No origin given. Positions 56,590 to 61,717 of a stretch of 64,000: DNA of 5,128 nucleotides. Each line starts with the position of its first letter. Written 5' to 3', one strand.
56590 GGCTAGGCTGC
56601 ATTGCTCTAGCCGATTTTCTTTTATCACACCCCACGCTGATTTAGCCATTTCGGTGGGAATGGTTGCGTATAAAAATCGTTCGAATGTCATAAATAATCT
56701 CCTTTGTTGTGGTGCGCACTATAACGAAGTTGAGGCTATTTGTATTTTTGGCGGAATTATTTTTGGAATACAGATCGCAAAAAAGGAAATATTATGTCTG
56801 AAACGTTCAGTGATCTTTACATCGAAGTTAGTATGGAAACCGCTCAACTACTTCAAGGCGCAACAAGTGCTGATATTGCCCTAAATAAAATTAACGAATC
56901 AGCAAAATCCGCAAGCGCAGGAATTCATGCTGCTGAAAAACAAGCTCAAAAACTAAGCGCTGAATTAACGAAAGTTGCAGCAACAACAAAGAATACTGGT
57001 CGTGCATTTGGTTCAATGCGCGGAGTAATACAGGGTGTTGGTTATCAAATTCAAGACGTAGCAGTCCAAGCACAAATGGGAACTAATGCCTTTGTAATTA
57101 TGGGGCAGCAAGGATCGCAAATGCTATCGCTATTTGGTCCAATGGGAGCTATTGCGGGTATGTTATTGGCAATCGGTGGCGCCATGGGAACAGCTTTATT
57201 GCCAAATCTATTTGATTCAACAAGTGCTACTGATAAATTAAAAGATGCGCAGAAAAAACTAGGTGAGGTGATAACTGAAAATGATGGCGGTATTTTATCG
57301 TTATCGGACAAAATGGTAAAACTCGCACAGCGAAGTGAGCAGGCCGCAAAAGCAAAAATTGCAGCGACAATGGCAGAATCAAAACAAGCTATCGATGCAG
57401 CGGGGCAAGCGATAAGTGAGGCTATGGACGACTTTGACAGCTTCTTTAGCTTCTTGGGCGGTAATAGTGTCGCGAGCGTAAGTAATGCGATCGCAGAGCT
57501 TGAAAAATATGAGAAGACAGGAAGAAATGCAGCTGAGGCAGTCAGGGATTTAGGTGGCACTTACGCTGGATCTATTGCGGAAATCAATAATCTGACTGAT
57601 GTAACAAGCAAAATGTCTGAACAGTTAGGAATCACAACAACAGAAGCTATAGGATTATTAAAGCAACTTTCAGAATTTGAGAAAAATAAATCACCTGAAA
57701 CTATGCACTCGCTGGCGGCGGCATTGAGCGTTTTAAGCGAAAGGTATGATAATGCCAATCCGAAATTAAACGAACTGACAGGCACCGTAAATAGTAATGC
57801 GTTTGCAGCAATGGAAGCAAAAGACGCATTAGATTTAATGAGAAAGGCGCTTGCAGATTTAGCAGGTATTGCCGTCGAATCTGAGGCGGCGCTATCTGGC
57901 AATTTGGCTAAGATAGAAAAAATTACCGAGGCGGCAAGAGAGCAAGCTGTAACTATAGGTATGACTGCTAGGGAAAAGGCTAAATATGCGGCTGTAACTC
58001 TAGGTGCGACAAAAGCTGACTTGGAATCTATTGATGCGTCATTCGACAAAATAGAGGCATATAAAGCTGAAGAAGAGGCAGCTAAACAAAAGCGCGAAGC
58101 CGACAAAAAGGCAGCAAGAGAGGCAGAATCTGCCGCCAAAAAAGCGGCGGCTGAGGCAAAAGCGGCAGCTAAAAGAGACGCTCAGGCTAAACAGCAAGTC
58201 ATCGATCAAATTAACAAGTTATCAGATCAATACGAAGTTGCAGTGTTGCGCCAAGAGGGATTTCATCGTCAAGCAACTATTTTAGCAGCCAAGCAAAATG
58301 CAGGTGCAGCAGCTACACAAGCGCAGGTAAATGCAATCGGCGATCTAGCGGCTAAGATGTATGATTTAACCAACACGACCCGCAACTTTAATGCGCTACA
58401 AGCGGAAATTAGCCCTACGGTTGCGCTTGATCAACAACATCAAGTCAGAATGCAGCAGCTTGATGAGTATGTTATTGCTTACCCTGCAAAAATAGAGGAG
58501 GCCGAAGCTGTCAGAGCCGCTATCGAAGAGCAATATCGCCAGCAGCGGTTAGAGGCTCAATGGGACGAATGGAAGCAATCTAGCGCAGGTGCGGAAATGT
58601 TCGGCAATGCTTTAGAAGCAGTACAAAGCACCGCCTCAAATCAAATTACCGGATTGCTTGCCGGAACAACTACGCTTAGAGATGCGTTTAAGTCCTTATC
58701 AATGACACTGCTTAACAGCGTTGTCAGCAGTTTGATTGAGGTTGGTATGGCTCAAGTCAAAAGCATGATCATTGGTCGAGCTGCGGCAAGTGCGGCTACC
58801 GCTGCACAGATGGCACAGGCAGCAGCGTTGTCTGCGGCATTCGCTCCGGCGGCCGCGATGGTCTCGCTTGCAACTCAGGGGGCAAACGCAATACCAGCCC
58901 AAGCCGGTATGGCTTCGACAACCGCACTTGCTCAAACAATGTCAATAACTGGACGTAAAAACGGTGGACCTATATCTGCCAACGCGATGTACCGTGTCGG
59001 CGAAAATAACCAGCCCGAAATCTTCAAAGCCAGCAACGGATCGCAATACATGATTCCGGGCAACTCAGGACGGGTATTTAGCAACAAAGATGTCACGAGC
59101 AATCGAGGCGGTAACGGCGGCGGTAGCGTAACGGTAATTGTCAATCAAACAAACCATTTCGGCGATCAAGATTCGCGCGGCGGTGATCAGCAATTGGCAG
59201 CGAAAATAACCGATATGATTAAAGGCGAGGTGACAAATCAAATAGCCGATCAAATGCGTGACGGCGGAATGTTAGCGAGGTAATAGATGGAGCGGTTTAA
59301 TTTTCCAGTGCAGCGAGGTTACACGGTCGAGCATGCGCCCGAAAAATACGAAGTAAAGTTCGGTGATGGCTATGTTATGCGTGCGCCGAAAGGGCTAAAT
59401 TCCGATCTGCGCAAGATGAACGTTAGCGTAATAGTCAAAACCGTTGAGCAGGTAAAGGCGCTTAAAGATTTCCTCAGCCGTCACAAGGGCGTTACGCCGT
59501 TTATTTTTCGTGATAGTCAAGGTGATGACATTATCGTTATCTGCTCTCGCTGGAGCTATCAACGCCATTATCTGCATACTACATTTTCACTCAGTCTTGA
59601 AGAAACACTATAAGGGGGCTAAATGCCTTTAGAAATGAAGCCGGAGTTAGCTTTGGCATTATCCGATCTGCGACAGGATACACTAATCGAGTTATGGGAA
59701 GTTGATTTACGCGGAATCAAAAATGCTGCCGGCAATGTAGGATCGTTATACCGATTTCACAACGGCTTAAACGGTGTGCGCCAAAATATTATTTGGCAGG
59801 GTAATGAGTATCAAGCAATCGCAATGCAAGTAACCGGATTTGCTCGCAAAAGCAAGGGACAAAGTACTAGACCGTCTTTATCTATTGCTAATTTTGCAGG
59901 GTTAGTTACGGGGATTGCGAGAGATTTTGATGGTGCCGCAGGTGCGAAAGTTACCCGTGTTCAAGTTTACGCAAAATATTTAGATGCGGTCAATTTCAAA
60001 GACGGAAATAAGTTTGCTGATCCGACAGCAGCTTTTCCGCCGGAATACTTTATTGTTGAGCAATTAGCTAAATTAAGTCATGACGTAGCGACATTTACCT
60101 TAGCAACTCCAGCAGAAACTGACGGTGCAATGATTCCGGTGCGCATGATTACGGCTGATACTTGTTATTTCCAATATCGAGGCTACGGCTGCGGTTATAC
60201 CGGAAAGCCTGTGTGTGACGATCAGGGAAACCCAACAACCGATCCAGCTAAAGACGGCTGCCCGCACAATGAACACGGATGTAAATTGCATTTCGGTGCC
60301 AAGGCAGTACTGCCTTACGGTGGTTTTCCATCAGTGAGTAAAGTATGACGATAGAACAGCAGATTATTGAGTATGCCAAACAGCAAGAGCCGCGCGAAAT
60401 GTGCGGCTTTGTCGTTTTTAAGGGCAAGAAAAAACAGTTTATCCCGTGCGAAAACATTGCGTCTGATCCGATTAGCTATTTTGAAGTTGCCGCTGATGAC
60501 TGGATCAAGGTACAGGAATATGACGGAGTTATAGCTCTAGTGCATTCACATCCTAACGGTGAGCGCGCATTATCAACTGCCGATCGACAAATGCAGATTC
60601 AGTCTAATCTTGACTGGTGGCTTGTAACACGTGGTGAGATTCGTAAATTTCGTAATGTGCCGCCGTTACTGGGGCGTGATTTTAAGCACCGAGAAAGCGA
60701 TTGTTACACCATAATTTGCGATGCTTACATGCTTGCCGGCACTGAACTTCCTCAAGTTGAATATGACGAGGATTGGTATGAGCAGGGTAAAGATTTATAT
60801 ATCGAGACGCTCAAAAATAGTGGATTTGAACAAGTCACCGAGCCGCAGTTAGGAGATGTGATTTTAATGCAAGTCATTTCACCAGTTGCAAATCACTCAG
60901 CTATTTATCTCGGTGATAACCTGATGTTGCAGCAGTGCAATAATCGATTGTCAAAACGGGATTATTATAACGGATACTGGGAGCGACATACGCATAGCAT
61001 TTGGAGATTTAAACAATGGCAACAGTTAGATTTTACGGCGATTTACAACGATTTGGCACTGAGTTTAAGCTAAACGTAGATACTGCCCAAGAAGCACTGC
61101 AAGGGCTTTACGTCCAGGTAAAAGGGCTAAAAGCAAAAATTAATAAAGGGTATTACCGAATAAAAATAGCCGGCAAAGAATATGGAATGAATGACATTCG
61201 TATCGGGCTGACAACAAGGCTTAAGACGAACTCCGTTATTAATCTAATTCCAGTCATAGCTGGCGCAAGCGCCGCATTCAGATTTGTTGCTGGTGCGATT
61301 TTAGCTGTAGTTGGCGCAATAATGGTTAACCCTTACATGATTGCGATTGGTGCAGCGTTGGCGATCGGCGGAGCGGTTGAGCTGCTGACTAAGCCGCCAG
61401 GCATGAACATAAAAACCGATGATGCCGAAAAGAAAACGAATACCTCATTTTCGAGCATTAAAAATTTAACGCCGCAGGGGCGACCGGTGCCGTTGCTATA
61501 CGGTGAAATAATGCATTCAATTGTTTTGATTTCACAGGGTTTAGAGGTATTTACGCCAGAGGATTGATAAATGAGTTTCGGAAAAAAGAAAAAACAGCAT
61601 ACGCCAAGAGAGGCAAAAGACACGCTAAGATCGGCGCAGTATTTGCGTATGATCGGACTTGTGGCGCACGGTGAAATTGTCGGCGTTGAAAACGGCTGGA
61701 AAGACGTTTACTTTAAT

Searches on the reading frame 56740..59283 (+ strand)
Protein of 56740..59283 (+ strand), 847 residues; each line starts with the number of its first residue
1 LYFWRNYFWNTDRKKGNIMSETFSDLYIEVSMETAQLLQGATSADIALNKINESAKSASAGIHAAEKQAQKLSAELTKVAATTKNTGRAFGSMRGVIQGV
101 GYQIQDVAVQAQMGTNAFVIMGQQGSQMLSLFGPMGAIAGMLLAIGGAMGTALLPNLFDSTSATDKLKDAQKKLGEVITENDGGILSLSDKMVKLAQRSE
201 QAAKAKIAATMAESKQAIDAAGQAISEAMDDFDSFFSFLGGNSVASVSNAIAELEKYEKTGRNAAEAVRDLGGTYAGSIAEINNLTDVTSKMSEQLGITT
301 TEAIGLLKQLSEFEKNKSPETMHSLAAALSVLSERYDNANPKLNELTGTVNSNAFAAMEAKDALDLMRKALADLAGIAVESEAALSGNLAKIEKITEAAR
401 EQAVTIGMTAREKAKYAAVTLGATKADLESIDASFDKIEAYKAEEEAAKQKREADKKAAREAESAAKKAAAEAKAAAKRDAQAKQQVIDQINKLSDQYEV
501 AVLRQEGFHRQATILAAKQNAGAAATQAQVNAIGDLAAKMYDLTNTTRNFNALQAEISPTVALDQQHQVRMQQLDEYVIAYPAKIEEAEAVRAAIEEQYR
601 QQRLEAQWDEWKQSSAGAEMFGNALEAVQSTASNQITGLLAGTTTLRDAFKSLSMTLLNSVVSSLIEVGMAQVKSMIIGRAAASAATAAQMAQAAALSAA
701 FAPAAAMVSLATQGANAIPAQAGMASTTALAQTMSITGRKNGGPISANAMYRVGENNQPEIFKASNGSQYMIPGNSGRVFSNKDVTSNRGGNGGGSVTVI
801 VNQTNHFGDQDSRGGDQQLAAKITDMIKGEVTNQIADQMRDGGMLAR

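Call 18: search_protein_families(library=pfam, proteins=[window:56740-59283:+], max_evalue=0.001)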
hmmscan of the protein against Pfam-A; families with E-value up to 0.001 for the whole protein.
window:56740-59283:+ (847 aa): 1 family
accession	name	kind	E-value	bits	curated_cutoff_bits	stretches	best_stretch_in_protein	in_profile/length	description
PF06791.18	TMP_2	-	5e-05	23.5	30.2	1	82-231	2-155/208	Prophage tail length tape measure protein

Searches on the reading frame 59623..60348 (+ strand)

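Call 18: search_protein_families(library=pfam, proteins=[window:59623-60348:+], max_evalue=0.001)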
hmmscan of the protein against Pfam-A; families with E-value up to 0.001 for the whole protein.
window:59623-60348:+ (241 aa): 1 family
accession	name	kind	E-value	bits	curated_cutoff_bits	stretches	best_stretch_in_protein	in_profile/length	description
PF05100.17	Phage_tail_L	-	8.4e-68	228.2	25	1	41-241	6-206/206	Phage minor tail protein L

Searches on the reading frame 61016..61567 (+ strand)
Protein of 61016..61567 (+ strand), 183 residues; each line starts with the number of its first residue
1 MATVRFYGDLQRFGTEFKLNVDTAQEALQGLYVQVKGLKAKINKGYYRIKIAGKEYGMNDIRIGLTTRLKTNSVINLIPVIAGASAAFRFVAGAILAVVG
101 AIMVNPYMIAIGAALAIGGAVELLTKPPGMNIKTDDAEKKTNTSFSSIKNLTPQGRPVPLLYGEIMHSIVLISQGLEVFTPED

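Call 84: find_encoding_contigs(protein=window:61016-61567:+, flank=10000, max_places=2)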
Protein window:61016-61567:+ (183 aa): 1 contig read that carries it; 1 place shown.
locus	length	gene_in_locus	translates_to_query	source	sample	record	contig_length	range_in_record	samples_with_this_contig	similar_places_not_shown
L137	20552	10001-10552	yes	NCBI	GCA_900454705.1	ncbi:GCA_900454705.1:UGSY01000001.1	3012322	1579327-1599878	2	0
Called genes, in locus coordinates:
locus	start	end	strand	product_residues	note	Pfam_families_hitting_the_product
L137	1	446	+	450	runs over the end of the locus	-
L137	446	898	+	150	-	-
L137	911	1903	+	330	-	PF19774:DUF6260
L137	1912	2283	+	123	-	-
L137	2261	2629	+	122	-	PF24085:DUF7370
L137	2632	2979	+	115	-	-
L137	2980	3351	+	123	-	-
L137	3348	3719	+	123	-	PF23842:Phage_tail_terminator_3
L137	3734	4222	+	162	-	-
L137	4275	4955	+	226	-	PF19759:DUF6246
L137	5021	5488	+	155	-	-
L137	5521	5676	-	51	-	-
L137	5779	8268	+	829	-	-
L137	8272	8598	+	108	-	PF05939:Phage_min_tail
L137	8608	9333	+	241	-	PF05100:Phage_tail_L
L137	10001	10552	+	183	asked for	PF06805:Lambda_tail_I (weak)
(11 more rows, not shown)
